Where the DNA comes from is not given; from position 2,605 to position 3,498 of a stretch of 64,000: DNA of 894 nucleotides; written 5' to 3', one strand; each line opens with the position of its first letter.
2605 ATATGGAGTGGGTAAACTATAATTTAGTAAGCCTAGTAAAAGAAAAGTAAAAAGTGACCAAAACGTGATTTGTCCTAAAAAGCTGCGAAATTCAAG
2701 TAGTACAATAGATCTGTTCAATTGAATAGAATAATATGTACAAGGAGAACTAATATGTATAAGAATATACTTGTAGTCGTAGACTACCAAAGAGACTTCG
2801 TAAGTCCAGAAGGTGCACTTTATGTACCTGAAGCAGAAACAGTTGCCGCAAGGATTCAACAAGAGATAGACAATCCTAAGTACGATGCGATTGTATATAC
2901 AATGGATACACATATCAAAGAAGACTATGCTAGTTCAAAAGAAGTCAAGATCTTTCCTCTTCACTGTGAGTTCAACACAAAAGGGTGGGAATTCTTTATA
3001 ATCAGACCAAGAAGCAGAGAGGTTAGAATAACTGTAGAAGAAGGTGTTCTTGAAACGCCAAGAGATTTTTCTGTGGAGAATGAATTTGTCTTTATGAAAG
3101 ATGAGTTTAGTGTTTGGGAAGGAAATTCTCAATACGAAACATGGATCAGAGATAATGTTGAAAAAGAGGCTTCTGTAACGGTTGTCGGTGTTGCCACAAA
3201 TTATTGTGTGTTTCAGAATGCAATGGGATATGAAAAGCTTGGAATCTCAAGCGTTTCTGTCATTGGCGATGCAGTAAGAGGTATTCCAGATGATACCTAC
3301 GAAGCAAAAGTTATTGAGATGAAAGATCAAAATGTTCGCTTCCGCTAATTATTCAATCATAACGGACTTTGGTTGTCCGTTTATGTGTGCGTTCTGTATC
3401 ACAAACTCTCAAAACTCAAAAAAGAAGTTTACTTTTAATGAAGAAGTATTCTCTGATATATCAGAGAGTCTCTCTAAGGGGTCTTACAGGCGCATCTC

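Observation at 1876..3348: NAD salvage/reconstitution genes clustered (nadM-pncA) with nadE and NAD-dependent ligA nearby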

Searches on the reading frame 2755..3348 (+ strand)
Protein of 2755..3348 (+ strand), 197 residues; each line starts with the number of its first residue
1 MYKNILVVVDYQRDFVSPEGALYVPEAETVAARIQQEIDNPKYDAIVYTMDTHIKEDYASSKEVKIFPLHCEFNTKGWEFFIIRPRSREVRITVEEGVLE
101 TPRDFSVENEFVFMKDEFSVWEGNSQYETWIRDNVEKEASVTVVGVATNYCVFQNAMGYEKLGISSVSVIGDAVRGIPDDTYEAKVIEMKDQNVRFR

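Call 4: search_protein_families(library=pfam, proteins=[window:2755-3348:+], max_evalue=0.01)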
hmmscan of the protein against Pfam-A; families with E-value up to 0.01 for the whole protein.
window:2755-3348:+ (197 aa): 1 family
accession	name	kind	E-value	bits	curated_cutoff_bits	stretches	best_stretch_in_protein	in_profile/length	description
PF00857.26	Isochorismatase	-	1.9e-13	51.3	27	1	5-192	2-166/175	Isochorismatase domain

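Call 5: search_protein_families(library=ncbifam, proteins=[window:2755-3348:+], max_evalue=0.01)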
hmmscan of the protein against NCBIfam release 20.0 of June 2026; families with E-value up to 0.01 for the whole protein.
window:2755-3348:+ (197 aa): 1 family
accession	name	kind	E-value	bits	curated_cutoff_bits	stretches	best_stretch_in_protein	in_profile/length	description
NF008623.0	PRK11609.1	equivalog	1.5e-09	37.9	174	1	2-181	2-188/213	bifunctional nicotinamidase/pyrazinamidase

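Call 10: search_solved_structures(query=window:2755-3348:+, max_evalue=0.1, show_alignments=3)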
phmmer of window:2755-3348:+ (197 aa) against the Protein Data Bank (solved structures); distinct sequences matched with E-value up to 0.1: 13.
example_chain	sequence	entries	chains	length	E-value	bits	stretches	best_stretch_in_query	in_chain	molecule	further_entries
1ilw_A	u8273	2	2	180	8.9e-15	58.3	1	4-195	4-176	180 aa long hypothetical Pyrazinamidase/nicotinamidase | 180aa long hypothetical Pyrazinamidase/Nicotinamidase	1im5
2h0r_A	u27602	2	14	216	8.6e-10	42.1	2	5-60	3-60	Nicotinamidase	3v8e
3r2j_A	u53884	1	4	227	6.1e-08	36.1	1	4-194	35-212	Alpha/beta-hydrolase-like protein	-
3pl1_A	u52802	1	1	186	1.9e-07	34.4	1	5-194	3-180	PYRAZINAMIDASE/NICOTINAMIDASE PNCA (PZase)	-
29iv_A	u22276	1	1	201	4.8e-06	29.9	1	4-194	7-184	nicotinamidase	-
6kua_A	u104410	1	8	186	5.7e-06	29.6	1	4-174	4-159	Cysteine hydrolase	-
3s2s_A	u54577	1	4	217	9.1e-06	29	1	5-183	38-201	Putative pyrazinamidase/nicotinamidase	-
3o90_A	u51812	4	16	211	4.7e-05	26.7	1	5-79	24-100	nicotinamidase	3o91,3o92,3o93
6a8l_A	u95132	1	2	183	0.00013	25.2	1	3-81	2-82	Isochorismatase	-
2wt9_A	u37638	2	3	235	0.00017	24.8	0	140-178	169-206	NICOTINAMIDASE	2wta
5zn8_A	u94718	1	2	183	0.00023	24.4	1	3-81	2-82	Isochorismatase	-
3o94_A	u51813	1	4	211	0.0011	22.1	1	5-79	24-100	nicotinamidase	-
3hb7_A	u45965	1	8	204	0.045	16.9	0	1-86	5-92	Isochorismatase hydrolase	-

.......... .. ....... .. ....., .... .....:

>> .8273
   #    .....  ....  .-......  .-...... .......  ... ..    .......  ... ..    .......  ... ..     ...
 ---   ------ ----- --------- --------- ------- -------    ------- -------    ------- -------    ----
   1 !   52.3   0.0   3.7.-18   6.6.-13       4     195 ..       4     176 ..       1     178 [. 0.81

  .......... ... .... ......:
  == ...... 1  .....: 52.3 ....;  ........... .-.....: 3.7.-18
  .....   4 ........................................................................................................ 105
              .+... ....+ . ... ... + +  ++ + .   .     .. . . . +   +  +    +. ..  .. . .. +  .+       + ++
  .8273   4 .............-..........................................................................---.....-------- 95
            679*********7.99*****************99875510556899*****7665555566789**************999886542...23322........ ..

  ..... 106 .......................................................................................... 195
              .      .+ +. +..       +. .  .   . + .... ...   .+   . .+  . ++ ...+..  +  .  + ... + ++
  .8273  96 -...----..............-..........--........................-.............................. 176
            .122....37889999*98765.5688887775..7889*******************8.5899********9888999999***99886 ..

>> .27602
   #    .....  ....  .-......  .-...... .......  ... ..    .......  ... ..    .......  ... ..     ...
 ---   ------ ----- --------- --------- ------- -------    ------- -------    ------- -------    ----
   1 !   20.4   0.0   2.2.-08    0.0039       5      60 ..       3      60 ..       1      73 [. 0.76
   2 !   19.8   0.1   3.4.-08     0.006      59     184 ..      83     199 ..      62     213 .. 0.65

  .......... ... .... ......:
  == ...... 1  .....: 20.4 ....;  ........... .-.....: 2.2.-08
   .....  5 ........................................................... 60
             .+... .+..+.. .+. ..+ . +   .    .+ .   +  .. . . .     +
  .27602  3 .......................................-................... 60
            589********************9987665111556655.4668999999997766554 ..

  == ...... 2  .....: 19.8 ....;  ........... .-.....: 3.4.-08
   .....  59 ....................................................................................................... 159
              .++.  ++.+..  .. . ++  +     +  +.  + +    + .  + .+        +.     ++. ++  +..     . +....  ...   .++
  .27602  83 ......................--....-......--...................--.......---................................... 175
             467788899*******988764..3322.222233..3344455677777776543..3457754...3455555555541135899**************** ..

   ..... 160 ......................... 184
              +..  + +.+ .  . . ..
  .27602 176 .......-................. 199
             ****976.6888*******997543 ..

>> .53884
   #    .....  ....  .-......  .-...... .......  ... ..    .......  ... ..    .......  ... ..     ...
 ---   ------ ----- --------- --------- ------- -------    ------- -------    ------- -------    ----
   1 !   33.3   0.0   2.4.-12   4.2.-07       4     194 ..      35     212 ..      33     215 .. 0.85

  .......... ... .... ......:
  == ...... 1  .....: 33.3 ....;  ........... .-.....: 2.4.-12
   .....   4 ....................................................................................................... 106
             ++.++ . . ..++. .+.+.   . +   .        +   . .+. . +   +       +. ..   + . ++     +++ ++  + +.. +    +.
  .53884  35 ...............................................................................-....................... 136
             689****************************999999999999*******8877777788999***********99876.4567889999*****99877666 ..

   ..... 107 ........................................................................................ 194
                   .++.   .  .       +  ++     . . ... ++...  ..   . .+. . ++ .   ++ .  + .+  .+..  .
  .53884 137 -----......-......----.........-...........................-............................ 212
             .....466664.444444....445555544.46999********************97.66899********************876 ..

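Call 11: find_encoding_contigs(protein=window:2755-3348:+, flank=10000, max_places=6)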
Protein window:2755-3348:+ (197 aa): 2 contigs read that carry it; 1 place shown.
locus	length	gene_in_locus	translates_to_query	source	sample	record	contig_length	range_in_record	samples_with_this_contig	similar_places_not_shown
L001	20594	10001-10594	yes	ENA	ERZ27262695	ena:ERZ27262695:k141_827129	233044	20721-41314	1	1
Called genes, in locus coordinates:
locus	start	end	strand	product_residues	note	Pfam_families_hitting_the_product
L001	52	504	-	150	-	-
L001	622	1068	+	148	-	-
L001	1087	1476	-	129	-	-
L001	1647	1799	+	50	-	-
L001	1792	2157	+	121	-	-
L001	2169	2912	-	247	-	PF04338:DUF481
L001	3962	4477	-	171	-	-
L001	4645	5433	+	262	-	-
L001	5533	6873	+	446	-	PF17767:NAPRTase_N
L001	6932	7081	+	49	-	-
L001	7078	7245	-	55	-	-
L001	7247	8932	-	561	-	PF04851:ResIII, PF18766:SWI2_SNF2 (faint), PF00270:DEAD (faint), PF04851:ResIII (weak)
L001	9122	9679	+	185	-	-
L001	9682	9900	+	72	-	-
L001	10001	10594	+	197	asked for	PF00857:Isochorismatase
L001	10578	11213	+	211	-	PF04055:Radical_SAM (weak)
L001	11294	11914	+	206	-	-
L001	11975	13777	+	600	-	PF19044:P-loop_TraG (faint)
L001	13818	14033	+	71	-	-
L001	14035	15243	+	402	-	-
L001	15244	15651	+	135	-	-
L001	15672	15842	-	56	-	-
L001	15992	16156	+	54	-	-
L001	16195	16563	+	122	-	-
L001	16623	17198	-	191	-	-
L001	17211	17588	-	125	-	-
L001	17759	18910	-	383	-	PF03349:Toluene_X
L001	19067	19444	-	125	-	-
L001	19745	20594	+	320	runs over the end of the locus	PF02540:NAD_synthase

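Call 13: search_protein_families(library=pfam, proteins=[L001:5533-6873:+, L001:4645-5433:+, L001:3962-4477:-], max_evalue=0.01)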
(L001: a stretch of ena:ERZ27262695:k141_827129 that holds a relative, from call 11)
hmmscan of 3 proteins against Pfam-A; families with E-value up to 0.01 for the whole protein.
L001:5533-6873:+ (446 aa): 1 family
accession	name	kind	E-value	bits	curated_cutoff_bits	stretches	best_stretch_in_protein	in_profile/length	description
PF17767.7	NAPRTase_N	-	3.5e-08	34.3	32.6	1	11-155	2-125/125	Nicotinate phosphoribosyltransferase (NAPRTase) N-terminal domain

L001:4645-5433:+ (262 aa): 0 families

L001:3962-4477:- (171 aa): 0 families

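Call 14: search_protein_families(library=ncbifam, proteins=[L001:5533-6873:+], max_evalue=0.01)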
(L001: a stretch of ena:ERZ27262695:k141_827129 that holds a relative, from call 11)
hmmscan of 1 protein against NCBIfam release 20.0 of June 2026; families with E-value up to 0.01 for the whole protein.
L001:5533-6873:+ (446 aa): 10 families
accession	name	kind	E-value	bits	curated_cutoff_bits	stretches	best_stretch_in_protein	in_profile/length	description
NF006696.0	PRK09243.1-3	equivalog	1.3e-51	175.7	503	2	196-413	144-361/451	nicotinate phosphoribosyltransferase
TIGR01513.1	NAPRTase_put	equivalog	2.9e-48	164.9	297.4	2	201-411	139-352/452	nicotinate phosphoribosyltransferase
NF006695.0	PRK09243.1-2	equivalog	7.9e-47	160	469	2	198-410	141-362/480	nicotinate phosphoribosyltransferase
NF009131.0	PRK12484.1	equivalog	1.6e-40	139.2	330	2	197-413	139-356/455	nicotinate phosphoribosyltransferase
NF006694.0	PRK09243.1-1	equivalog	2.5e-34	118.8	663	2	195-398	139-347/485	nicotinate phosphoribosyltransferase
NF006698.0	PRK09243.1-5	equivalog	1.2e-29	103.4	531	1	199-423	152-368/440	nicotinate phosphoribosyltransferase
NF006697.0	PRK09243.1-4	equivalog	3e-25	88.8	776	2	193-399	138-349/488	nicotinate phosphoribosyltransferase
NF006415.0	PRK08662.1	equivalog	1.2e-13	50.6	243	1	197-348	117-277/381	nicotinate phosphoribosyltransferase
NF005529.0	PRK07188.1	equivalog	2e-09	36.9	378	1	316-368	270-322/358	nicotinate phosphoribosyltransferase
NF003704.0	PRK05321.1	subfamily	0.006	15.6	379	0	191-277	150-245/398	nicotinate phosphoribosyltransferase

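Call 19: search_protein_families(library=phrogs, proteins=[window:2755-3348:+, L001:5533-6873:+], max_evalue=0.001)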
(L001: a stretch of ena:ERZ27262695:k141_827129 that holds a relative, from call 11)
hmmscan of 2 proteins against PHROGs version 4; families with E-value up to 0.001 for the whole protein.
window:2755-3348:+ (197 aa): 1 family
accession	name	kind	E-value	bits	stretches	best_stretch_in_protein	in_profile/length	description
phrog_19305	-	unknown function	1.8e-27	97.5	1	1-165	1-159/199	-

L001:5533-6873:+ (446 aa): 0 families

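Call 23: find_related_loci(query=window:2755-3348:+, collection=viral_contigs, flank=10000)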
Query window:2755-3348:+ (197 aa) in viral_contigs; peptide patterns used: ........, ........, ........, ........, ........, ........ (x = any residue, [..] = any of these).
2 stretches matched a pattern, but none encodes a relative of the query by tblastn (E <= 1e-3).

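Call 24: search_dna_similar(query=window:2755-3348:+, collection=phages, mode=protein, max_rows=25, max_evalue=0.001)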
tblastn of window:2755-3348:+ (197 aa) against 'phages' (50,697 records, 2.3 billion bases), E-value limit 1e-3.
Records with a match: 12; places in all: 12; records where one place covers at least 80% of the query: 10.
Best place of each record, by identity: <60% 12.
By first word of the organism name: Bacteriophage 6; Agrobacterium 2; Acinetobacter 2; Sinorhizobium 1; Phage 1.
By host as written in the record: - 9; Agrobacterium tumefaciens C58 2; Sinohrizobium meliloti NRRL L-50 1.
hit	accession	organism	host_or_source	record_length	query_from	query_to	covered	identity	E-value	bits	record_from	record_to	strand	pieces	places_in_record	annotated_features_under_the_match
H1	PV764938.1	Sinorhizobium phage Phosso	Sinohrizobium meliloti NRRL L-50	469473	3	177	89%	34.4%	4e-15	78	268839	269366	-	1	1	hydrolase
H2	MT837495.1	Bacteriophage sp.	human fecal samples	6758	6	197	97%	28.1%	4e-9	61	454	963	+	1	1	record has no annotation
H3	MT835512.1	Bacteriophage sp.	human fecal samples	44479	6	190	94%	28.9%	5e-8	58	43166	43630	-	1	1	record has no annotation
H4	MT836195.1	Bacteriophage sp.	human fecal samples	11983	1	157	80%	34.0%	1e-12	71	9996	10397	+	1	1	record has no annotation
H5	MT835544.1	Bacteriophage sp.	human fecal samples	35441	4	190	95%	28.4%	2e-12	71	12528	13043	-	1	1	record has no annotation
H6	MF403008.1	Agrobacterium phage Atu_ph07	Agrobacterium tumefaciens C58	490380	1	164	83%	31.3%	3e-15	79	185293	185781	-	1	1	hypothetical protein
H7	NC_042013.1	Agrobacterium phage Atu_ph07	Agrobacterium tumefaciens C58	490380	1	164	83%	31.3%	3e-15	79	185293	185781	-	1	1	hypothetical protein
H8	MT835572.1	Bacteriophage sp.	human fecal samples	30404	1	157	80%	31.9%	7e-9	60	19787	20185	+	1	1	record has no annotation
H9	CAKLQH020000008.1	Acinetobacter phage MD-2021a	not known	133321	6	177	87%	27.3%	3e-4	46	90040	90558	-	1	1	ydjB: nicotinamidase/pyrazinamidase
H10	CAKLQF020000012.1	Acinetobacter phage MD-2021a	not known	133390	6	177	87%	27.3%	3e-4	46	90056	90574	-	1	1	ydjB: nicotinamidase/pyrazinamidase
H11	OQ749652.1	Phage Phass-1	human gut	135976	6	186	92%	25.7%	5e-6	52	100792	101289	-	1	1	nicotinamidase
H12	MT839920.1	Bacteriophage sp.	human fecal samples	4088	5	162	80%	22.9%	1e-4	47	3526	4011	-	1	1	record has no annotation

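Call 54: find_related_loci(query=A3, collection=viral_contigs, flank=10000)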
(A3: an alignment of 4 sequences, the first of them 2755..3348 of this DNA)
Query A3 (197 aa) in viral_contigs; peptide patterns used: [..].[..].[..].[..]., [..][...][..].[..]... (x = any residue, [..] = any of these).
75 stretches matched a pattern; 43 encode a relative of the query (tblastn E <= 1e-3); 43 distinct loci.
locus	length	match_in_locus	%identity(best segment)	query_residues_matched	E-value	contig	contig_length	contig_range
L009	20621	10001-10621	43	3-197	2e-47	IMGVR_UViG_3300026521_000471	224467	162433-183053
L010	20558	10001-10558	33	3-177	3e-21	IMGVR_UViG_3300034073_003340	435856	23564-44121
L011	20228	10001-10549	34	1-177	4e-21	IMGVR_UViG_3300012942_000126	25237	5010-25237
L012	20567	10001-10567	34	6-183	9e-21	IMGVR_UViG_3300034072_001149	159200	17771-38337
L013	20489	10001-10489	31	1-164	1e-18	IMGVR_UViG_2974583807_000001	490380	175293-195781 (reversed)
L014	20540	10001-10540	30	3-177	2e-16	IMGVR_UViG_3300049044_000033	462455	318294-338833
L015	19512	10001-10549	32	1-177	2e-16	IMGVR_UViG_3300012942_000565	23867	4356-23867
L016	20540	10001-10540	32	3-177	3e-16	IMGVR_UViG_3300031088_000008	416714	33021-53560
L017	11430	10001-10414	32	3-157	4e-16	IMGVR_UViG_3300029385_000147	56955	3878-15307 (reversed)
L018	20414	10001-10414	32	3-157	4e-16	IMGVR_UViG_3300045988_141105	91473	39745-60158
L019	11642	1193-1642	29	1-152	4e-16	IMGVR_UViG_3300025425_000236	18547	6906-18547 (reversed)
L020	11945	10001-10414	32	3-157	6e-16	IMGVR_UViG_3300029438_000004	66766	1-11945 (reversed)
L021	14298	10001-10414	32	3-157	6e-16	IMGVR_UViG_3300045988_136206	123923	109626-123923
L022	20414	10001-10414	32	3-157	9e-16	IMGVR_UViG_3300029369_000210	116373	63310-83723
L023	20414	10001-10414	32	3-157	9e-16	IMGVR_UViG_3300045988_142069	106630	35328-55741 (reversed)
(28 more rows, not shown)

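Call 85: search_solved_structures(query=L001:5533-6873:+, max_evalue=0.00001)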
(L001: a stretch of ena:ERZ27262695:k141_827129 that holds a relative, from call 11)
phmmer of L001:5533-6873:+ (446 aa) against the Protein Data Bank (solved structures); distinct sequences matched with E-value up to 0.00001: 2.
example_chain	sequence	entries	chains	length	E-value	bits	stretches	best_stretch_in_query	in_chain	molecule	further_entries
2f7f_A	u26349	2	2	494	1.9e-20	76.4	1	209-395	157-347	nicotinate phosphoribosyltransferase, putative | NICOTINATE PHOSPHORIBOSYLTRANSFERASE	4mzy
4yub_A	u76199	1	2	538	1e-09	41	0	8-155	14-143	Nicotinate phosphoribosyltransferase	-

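Call 87: search_solved_structures(query=A3, max_evalue=0.001, show_alignments=1)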
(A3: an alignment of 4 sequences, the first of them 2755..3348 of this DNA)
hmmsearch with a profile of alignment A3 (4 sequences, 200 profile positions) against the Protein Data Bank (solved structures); distinct sequences matched with E-value up to 0.001: 16.
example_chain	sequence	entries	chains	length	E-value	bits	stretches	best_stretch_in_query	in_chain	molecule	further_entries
1ilw_A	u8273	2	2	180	6.2e-23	85.1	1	1-193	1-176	180 aa long hypothetical Pyrazinamidase/nicotinamidase | 180aa long hypothetical Pyrazinamidase/Nicotinamidase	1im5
2h0r_A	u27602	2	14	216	1.4e-19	74.1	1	4-193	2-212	Nicotinamidase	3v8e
29iv_A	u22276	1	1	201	8.1e-15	58.6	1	3-192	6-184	nicotinamidase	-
3s2s_A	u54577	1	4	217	1.8e-14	57.5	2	3-81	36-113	Putative pyrazinamidase/nicotinamidase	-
3pl1_A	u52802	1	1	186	2.3e-14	57.1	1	5-192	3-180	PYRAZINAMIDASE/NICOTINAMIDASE PNCA (PZase)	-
6kua_A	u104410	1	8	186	2.5e-14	57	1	1-184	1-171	Cysteine hydrolase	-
3r2j_A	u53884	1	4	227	2.2e-13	53.9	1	4-190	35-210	Alpha/beta-hydrolase-like protein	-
2wt9_A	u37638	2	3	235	5e-13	52.7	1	3-192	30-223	NICOTINAMIDASE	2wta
3o90_A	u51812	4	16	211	3.5e-12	50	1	3-181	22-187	nicotinamidase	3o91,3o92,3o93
6a8l_A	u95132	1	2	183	1.8e-11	47.7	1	3-188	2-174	Isochorismatase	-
5zn8_A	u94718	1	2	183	2.2e-11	47.4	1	3-188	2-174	Isochorismatase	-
3o94_A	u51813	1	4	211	1.9e-10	44.4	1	3-181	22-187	nicotinamidase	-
9u8m_A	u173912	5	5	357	1.7e-09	41.2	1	68-187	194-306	nicotinamidase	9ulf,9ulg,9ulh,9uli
3irv_A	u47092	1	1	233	1.7e-06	31.5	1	5-45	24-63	CYSTEINE HYDROLASE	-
3hb7_A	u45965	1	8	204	3.1e-06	30.6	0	1-170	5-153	Isochorismatase hydrolase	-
3eef_A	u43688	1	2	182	0.0008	22.7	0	129-179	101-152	N-carbamoylsarcosine amidase related protein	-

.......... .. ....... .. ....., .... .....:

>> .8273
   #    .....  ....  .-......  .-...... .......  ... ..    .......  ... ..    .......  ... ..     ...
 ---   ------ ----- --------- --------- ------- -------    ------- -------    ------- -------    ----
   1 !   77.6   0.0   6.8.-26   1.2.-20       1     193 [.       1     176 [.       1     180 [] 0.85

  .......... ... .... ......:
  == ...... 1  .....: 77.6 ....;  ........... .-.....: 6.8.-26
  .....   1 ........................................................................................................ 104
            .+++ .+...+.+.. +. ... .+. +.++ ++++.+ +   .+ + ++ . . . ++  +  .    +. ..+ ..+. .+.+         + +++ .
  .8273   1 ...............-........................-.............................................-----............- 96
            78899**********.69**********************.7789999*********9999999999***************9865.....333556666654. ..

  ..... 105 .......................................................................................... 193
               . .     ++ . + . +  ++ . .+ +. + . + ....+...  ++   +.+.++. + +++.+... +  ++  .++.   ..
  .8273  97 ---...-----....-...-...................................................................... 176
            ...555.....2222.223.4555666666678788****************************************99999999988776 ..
